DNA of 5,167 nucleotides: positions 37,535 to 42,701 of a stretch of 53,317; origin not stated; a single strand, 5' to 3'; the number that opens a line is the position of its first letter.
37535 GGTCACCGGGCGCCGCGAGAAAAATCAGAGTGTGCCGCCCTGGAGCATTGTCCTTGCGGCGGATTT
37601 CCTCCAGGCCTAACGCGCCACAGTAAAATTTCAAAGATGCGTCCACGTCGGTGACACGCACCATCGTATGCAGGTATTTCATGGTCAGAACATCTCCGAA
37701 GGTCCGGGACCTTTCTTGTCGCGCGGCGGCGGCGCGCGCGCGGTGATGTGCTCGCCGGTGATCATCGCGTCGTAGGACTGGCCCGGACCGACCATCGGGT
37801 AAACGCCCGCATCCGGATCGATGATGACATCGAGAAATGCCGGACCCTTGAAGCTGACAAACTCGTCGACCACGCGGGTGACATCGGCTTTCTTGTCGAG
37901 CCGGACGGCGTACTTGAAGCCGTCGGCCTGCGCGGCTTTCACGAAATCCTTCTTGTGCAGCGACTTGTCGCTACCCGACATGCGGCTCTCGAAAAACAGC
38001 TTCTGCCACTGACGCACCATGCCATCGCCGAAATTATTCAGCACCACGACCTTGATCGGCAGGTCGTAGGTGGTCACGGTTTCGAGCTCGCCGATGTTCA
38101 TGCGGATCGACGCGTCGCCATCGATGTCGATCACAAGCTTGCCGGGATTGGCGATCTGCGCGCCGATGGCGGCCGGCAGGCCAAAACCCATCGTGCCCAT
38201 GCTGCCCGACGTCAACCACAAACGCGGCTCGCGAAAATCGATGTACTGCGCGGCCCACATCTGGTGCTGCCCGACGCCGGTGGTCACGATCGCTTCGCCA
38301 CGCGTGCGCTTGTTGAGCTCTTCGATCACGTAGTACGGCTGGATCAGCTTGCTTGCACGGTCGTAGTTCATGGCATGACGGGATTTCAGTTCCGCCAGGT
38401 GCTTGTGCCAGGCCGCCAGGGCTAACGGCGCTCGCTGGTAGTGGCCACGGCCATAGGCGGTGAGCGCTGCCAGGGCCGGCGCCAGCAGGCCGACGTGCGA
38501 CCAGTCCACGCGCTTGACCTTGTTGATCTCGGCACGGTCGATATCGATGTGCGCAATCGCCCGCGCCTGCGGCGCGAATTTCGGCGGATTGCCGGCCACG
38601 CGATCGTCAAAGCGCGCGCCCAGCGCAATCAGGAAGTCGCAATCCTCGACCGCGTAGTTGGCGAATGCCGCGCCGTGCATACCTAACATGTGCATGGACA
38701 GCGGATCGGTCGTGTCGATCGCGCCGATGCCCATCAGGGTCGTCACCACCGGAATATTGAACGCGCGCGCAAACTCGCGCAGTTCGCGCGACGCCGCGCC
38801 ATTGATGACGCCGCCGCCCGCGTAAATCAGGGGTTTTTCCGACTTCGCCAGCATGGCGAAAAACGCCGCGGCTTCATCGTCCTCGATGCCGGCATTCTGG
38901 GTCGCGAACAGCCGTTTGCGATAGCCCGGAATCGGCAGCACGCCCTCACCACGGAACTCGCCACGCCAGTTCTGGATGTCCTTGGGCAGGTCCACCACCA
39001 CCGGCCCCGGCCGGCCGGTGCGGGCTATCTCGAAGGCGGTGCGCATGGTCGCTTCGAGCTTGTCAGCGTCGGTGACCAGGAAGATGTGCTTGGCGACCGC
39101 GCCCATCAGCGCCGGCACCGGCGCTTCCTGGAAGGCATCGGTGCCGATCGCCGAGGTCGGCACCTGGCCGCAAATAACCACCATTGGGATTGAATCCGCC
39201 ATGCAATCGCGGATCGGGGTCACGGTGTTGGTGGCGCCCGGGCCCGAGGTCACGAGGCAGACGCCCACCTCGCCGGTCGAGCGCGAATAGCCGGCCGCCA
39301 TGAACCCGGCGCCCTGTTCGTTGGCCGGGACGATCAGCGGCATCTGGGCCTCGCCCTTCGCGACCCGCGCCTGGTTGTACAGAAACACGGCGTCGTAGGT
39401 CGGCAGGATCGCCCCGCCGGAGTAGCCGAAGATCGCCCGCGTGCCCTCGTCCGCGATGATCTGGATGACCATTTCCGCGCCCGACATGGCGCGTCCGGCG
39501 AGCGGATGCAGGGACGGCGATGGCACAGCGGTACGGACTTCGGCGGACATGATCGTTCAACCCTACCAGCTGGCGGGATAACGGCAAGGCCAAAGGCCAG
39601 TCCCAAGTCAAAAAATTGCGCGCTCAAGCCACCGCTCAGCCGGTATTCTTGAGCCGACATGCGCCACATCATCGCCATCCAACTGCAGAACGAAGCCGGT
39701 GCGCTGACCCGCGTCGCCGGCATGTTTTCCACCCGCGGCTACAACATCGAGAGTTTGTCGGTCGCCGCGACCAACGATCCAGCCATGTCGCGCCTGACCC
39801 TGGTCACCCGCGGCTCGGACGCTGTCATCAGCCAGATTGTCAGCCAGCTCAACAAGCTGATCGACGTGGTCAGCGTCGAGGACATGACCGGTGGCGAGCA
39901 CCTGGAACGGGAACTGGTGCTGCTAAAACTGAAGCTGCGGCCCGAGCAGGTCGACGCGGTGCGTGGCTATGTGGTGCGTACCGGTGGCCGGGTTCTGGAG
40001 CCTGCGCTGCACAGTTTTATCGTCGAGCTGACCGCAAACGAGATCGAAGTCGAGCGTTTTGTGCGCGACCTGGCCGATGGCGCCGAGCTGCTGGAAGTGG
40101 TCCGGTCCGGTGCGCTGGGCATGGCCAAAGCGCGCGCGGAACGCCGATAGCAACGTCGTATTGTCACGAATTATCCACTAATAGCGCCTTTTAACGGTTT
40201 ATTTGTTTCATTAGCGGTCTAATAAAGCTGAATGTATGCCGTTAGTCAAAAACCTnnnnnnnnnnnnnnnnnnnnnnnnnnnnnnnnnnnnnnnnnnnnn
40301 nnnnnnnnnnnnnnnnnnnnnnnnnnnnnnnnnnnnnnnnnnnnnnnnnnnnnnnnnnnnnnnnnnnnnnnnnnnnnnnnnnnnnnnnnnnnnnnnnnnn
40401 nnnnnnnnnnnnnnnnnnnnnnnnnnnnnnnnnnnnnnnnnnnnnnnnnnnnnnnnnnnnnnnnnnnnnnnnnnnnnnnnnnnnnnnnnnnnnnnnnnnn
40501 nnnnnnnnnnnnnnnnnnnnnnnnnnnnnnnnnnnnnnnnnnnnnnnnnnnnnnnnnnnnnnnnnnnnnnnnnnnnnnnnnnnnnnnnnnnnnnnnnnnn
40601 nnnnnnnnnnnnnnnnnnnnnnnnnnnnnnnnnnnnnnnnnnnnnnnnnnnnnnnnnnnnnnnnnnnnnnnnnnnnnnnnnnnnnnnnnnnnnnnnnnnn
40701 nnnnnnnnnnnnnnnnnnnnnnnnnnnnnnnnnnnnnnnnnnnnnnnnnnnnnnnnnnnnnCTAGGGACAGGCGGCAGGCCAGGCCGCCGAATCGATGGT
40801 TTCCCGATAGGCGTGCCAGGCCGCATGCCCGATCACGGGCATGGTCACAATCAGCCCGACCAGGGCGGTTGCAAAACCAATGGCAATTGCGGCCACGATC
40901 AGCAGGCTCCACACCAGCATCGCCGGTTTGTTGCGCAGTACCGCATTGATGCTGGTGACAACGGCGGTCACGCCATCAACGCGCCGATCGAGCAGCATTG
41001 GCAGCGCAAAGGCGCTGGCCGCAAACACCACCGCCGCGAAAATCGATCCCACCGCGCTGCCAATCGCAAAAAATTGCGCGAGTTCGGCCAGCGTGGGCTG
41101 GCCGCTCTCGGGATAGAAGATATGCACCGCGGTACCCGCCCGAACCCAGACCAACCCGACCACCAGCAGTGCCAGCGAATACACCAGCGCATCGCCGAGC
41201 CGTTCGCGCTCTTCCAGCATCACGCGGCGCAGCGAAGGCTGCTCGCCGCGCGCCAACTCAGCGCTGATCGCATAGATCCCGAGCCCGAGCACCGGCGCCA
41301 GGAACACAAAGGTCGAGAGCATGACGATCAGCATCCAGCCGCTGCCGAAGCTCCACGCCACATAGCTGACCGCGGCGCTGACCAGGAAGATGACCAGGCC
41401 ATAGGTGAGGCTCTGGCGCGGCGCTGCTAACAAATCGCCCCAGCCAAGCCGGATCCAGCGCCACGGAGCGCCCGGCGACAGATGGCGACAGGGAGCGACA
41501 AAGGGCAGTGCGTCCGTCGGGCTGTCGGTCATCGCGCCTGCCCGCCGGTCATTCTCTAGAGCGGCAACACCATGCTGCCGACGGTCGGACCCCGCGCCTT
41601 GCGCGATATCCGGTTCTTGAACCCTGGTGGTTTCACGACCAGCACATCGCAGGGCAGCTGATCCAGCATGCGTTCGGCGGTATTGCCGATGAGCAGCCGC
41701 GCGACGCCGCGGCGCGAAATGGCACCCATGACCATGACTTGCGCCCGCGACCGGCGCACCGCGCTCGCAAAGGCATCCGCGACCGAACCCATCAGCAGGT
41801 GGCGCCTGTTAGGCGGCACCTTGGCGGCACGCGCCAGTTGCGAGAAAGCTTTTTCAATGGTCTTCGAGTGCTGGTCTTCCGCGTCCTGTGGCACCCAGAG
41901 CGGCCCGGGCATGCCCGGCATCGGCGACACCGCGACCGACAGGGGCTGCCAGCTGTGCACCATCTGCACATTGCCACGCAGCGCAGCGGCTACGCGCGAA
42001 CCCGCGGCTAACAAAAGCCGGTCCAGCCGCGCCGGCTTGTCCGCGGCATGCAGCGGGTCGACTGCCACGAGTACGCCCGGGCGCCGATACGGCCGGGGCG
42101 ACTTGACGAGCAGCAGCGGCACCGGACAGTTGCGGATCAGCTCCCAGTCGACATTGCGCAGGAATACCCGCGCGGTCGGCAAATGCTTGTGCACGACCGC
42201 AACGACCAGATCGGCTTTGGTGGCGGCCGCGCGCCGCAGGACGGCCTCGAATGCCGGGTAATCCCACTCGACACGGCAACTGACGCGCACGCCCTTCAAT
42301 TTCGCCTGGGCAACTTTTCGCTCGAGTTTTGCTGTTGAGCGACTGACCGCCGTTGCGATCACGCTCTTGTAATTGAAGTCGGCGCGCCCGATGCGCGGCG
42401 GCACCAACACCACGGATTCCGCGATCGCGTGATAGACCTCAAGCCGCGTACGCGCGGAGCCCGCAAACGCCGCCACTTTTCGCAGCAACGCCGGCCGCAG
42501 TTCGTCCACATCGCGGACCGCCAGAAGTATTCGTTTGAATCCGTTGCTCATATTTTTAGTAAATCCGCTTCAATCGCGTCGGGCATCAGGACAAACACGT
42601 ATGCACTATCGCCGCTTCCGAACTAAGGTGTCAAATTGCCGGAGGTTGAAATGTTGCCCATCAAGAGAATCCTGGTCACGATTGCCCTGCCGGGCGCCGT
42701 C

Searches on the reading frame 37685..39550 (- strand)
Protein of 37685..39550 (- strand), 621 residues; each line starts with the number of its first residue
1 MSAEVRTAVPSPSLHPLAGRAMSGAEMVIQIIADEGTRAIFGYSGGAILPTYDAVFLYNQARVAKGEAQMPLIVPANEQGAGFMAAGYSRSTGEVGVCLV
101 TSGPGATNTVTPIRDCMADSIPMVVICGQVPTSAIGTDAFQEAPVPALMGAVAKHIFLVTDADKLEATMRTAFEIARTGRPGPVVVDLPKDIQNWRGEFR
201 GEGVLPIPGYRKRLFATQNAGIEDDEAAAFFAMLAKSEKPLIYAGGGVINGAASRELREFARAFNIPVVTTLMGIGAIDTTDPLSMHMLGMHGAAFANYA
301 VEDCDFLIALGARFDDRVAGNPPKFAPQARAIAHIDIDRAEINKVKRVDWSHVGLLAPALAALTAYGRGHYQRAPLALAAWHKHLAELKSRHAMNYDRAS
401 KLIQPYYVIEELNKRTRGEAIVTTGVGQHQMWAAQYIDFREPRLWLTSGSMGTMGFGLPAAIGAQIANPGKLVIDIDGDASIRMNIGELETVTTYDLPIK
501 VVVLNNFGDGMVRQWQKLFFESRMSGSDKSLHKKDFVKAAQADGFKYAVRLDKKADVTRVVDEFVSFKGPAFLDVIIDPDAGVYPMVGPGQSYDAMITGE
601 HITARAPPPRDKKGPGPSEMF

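Call 41: search_protein_families(library=pfam, proteins=[window:37685-39550:-], max_evalue=0.00001)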
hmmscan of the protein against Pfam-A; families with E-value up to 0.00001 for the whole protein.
window:37685-39550:- (621 aa): 3 families
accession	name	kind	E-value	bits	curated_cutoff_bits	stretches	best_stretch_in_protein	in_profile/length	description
PF02775.26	TPP_enzyme_C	-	2e-48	164.5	21.9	1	425-575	1-151/151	Thiamine pyrophosphate enzyme, C-terminal TPP binding domain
PF00205.28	TPP_enzyme_M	-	8.9e-44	149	30.4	1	230-363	4-137/137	Thiamine pyrophosphate enzyme, central domain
PF02776.23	TPP_enzyme_N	-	3.1e-32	111.3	26.8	1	22-142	1-113/119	Thiamine pyrophosphate enzyme, N-terminal TPP binding domain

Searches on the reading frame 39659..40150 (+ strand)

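Call 42: search_protein_families(library=pfam, proteins=[window:39659-40150:+], max_evalue=0.0001)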
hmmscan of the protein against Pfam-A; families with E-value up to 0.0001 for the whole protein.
window:39659-40150:+ (163 aa): 4 families
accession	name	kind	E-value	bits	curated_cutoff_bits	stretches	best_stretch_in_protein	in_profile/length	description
PF22629.2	ACT_AHAS_ss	-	4.1e-19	68.9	27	1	6-71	2-66/67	AHAS small subunit-like ACT domain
PF13710.12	ACT_5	-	3.2e-15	56.1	27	1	13-73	3-62/62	ACT domain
PF10369.15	ALS_ss_C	-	3.2e-10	40.3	23.2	1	84-157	1-73/74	Small subunit of acetolactate synthase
PF01842.31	ACT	-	6.6e-09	35.8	27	1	3-68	1-65/66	ACT domain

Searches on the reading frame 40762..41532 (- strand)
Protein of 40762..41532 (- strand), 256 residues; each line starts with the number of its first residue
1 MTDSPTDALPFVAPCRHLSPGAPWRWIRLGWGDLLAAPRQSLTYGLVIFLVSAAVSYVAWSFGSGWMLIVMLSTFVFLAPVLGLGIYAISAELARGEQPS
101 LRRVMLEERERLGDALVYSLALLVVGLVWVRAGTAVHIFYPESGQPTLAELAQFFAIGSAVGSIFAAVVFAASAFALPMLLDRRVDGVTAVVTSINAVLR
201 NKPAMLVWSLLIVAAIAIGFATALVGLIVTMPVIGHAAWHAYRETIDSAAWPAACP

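Call 42: search_protein_families(library=pfam, proteins=[window:40762-41532:-], max_evalue=0.0001)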
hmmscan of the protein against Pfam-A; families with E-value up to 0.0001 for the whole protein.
window:40762-41532:- (256 aa): 1 family
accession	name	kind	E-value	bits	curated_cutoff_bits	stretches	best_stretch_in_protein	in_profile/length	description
PF09955.14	DUF2189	-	7.6e-19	68.6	26.2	1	69-182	2-126/126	Predicted integral membrane protein (DUF2189)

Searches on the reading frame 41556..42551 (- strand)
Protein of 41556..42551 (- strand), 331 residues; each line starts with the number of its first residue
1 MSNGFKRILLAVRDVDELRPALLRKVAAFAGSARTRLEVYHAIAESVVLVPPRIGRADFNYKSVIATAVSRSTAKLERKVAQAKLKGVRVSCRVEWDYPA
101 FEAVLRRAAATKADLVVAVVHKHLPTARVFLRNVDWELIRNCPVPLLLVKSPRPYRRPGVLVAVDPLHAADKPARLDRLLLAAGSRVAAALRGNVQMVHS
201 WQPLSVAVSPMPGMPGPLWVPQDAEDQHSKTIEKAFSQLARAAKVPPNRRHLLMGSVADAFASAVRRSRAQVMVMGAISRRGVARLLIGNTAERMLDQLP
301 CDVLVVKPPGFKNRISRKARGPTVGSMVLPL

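Call 42: search_protein_families(library=pfam, proteins=[window:41556-42551:-], max_evalue=0.0001)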
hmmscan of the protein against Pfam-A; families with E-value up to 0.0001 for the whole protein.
window:41556-42551:- (331 aa): 1 family
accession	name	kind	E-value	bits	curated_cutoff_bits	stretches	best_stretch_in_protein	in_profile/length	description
PF00582.32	Usp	-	1e-25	91.4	24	2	161-307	6-141/141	Universal stress protein family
